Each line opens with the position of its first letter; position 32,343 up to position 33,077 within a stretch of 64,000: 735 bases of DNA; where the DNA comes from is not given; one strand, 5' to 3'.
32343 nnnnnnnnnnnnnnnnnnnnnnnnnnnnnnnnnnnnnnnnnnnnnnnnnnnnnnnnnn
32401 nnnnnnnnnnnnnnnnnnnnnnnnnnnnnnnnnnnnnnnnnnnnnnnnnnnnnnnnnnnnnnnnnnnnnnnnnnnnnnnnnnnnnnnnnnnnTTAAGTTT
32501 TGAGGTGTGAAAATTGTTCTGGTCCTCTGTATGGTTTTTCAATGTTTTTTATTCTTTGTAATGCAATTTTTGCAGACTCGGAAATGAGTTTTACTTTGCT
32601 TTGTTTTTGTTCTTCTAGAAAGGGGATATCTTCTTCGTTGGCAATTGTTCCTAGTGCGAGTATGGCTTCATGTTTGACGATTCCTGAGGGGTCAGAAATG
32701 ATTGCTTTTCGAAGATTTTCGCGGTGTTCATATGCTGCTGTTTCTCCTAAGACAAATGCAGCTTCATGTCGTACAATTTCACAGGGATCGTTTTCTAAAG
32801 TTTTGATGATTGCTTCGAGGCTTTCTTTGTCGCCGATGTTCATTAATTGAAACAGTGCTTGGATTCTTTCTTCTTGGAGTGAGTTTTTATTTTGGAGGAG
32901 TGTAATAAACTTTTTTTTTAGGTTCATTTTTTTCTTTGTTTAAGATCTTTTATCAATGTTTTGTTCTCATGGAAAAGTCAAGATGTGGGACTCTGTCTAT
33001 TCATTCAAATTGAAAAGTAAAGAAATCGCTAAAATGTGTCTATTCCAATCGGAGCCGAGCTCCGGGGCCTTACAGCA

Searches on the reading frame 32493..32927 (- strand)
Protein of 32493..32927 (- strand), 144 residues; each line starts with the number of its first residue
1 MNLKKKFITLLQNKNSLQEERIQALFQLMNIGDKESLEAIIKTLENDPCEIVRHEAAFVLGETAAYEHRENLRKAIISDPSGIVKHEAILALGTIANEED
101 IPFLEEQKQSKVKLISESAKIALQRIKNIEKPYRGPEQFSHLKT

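Call 80: search_protein_families(library=pfam, proteins=[window:32493-32927:-], max_evalue=0.01)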
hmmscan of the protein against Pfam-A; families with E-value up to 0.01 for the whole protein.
window:32493-32927:- (144 aa): 4 families
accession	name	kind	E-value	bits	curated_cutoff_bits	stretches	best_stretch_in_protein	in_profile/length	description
PF13646.12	HEAT_2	-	2.6e-17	63.3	27.7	2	38-123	2-87/88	HEAT repeats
PF03130.22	HEAT_PBS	-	9.5e-09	35.4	20.9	1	21-45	2-26/27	PBS lyase HEAT-like repeat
PF02985.28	HEAT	-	0.0002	21.7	23.5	0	38-62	3-26/31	HEAT repeat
PF13513.12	HEAT_EZ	-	0.0044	18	27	0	34-62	27-54/55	HEAT-like repeat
